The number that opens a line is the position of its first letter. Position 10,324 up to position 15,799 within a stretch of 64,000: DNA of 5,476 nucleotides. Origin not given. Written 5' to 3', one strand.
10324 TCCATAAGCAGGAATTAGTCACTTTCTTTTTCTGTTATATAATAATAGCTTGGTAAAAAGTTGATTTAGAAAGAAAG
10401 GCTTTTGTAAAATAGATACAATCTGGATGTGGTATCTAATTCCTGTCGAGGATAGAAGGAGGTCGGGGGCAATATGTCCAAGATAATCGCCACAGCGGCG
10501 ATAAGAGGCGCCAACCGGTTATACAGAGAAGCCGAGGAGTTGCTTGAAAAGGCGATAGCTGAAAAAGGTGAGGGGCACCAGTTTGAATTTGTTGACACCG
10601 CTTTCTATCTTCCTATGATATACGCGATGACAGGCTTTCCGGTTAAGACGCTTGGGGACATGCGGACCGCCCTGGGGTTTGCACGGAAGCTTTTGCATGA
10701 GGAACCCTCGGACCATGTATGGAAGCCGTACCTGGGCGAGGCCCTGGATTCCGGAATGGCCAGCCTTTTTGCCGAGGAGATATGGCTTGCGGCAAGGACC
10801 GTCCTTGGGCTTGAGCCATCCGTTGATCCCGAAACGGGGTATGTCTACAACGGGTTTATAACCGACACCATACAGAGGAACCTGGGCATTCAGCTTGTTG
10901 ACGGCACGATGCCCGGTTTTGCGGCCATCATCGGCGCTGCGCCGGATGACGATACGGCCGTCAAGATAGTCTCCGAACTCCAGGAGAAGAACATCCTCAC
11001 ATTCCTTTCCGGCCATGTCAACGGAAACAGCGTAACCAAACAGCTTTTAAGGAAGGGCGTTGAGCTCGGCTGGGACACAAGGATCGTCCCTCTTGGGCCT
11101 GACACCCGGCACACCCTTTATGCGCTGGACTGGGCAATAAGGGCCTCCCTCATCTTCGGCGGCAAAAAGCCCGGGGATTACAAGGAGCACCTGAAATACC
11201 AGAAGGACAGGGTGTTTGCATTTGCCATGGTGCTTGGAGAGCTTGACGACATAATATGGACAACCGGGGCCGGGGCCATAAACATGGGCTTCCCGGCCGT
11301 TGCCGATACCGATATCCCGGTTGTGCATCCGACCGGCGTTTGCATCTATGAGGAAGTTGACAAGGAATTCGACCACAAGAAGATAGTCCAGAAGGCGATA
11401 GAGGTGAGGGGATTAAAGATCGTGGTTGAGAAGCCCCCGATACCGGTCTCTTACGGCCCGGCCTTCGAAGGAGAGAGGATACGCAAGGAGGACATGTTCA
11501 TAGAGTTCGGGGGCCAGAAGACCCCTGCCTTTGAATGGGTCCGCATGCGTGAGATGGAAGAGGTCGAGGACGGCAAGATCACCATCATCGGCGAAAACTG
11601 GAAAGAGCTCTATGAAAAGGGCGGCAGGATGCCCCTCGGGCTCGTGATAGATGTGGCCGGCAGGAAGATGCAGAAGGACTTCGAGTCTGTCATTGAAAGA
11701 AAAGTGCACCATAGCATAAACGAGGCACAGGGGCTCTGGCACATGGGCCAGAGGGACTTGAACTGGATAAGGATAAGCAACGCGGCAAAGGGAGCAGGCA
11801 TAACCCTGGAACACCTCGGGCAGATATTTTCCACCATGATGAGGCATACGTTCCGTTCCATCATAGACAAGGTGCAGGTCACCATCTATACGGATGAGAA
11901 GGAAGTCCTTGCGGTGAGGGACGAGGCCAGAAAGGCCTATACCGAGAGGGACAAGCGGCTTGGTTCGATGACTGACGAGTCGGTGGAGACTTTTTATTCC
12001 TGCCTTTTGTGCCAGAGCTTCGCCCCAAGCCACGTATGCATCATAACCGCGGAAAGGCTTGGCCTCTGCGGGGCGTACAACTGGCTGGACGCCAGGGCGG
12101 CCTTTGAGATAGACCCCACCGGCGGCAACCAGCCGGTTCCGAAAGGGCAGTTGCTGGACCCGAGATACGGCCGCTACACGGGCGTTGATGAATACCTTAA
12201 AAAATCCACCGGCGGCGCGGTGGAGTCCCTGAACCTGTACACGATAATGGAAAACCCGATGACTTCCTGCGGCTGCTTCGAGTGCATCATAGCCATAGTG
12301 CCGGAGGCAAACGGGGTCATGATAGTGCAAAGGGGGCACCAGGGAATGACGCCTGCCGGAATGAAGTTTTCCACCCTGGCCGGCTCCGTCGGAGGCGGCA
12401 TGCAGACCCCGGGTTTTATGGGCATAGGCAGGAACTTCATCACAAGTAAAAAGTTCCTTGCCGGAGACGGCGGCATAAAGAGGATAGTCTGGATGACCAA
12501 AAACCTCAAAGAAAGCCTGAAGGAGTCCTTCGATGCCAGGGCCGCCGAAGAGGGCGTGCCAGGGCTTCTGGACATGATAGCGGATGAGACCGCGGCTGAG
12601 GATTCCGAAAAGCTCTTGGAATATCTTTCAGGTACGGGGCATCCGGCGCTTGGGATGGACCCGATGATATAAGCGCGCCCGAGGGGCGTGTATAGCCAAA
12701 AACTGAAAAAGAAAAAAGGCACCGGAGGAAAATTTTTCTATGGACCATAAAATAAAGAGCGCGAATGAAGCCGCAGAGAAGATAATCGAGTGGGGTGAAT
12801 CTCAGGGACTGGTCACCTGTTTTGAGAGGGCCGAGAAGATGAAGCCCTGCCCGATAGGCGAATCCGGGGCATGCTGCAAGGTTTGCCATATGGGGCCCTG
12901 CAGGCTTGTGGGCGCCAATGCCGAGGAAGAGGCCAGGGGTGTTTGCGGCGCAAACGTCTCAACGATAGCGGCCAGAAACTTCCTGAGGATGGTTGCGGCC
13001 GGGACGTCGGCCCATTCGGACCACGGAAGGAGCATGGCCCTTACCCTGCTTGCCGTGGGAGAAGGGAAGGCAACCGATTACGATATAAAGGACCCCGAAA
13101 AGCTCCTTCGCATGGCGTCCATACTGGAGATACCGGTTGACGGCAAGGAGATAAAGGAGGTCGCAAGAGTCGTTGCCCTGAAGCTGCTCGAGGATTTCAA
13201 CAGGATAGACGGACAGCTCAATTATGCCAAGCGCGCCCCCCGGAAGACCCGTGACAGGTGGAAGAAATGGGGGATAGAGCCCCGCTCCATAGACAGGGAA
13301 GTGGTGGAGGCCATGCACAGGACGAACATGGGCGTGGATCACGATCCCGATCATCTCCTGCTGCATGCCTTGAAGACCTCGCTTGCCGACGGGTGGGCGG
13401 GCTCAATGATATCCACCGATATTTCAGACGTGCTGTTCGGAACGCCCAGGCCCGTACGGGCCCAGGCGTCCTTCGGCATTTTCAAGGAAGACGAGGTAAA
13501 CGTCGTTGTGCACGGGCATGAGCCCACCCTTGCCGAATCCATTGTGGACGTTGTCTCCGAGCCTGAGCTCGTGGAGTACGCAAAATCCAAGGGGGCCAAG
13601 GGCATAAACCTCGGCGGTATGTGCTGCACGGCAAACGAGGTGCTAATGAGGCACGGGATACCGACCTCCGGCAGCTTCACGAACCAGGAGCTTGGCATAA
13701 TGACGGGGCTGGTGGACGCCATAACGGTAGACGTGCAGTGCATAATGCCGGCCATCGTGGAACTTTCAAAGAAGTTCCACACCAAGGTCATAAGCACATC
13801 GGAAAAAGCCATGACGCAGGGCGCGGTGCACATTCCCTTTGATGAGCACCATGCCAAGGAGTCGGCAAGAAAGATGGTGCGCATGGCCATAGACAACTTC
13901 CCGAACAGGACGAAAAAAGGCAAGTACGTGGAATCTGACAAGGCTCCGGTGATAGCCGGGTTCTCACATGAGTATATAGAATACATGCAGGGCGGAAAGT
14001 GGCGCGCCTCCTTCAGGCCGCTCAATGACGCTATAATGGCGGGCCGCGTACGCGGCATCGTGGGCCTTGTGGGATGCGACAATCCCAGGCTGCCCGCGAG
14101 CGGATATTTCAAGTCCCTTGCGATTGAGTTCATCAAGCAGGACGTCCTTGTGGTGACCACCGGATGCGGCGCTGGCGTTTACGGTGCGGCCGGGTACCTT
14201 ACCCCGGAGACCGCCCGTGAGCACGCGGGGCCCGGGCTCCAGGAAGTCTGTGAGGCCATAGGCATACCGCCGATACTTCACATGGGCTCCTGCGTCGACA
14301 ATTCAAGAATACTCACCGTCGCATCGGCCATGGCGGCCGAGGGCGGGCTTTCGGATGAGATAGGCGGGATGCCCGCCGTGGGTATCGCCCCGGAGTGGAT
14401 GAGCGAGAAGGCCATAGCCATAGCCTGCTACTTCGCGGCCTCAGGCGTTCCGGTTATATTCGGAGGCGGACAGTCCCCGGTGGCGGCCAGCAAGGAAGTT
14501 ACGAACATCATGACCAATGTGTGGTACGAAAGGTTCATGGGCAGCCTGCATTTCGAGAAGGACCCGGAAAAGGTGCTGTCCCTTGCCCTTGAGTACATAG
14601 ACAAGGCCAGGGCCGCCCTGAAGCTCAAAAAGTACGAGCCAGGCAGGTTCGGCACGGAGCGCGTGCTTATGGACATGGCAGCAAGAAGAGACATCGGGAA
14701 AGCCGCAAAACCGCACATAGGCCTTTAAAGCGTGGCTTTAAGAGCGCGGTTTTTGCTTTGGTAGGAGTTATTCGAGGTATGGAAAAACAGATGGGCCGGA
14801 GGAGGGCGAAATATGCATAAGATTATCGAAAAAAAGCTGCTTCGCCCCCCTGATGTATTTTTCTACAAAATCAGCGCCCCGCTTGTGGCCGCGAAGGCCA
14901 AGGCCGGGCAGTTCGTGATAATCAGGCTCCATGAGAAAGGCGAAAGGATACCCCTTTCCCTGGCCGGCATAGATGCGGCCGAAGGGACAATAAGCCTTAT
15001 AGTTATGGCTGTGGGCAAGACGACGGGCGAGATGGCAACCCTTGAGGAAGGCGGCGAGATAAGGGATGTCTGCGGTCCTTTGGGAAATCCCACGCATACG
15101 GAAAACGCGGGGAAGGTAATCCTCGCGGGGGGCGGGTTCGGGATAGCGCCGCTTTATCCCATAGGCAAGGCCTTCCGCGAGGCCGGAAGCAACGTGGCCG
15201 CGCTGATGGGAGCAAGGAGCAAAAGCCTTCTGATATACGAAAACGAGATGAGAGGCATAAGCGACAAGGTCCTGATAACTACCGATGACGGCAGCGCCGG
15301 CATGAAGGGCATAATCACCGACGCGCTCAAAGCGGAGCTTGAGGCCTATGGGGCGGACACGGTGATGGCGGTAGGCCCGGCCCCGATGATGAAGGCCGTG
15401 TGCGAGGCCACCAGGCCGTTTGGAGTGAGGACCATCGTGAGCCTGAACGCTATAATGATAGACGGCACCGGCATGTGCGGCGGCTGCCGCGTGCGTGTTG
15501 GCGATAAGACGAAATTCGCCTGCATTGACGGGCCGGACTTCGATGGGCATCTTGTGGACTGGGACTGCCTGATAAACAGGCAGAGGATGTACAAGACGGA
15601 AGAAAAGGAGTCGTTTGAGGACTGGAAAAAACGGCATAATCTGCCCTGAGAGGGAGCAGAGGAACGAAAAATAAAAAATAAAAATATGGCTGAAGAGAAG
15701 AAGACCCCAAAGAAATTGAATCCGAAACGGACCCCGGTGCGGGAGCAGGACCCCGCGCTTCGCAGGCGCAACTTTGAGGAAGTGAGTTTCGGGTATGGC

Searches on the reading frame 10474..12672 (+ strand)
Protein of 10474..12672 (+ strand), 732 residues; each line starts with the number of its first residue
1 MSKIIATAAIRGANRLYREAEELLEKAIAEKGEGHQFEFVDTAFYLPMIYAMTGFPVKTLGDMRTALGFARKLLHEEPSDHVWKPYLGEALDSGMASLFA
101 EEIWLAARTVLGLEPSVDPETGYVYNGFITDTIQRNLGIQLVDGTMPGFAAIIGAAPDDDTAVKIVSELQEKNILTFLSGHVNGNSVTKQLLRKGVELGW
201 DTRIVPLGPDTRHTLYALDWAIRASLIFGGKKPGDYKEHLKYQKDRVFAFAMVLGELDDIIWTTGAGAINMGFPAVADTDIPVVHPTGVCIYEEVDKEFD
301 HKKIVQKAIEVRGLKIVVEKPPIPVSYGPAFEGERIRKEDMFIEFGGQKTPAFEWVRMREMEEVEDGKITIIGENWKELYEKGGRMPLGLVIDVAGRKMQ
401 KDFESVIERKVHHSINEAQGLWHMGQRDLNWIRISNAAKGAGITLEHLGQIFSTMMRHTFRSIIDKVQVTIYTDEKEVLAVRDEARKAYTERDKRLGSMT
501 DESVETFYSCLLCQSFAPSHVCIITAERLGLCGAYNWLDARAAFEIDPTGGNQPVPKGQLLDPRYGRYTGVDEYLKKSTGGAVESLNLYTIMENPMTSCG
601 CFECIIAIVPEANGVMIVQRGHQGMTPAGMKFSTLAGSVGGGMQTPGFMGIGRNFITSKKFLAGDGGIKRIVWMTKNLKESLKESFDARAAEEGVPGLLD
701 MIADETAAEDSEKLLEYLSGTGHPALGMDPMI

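Call 30: search_protein_families(library=pfam, max_evalue=0.000001, proteins=[window:10474-12672:+])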
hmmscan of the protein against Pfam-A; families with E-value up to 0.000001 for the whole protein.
window:10474-12672:+ (732 aa): 3 families
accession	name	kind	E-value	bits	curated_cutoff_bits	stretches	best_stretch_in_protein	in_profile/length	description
PF19436.4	ACS_CODH_B_C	-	6e-120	399.7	25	1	489-732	1-245/245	ACS/CODH beta subunit C-terminal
PF03598.20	CdhC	-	2e-65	219.9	24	1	323-478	1-155/155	CO dehydrogenase/acetyl-CoA synthase complex beta subunit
PF18537.6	CODH_A_N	-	3.2e-25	88.4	32.2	1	21-108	1-81/83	Carbon monoxide dehydrogenase subunit alpha N-terminal domain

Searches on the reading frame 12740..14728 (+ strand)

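Call 30: search_protein_families(library=pfam, max_evalue=0.000001, proteins=[window:12740-14728:+])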
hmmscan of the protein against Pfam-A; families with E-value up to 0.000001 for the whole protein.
window:12740-14728:+ (662 aa): 1 family
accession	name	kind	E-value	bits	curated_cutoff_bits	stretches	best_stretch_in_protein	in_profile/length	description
PF03063.25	Prismane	-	2.4e-157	525.1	27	1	45-610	2-513/513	Prismane/CO dehydrogenase family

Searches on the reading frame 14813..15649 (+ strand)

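Call 30: search_protein_families(library=pfam, max_evalue=0.000001, proteins=[window:14813-15649:+])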
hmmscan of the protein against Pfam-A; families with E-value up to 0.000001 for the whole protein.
window:14813-15649:+ (278 aa): 1 family
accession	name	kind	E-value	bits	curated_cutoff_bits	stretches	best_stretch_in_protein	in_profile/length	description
PF10418.14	DHODB_Fe-S_bind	-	1e-12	48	23.9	1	212-248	1-40/41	Iron-sulfur cluster binding domain of dihydroorotate dehydrogenase B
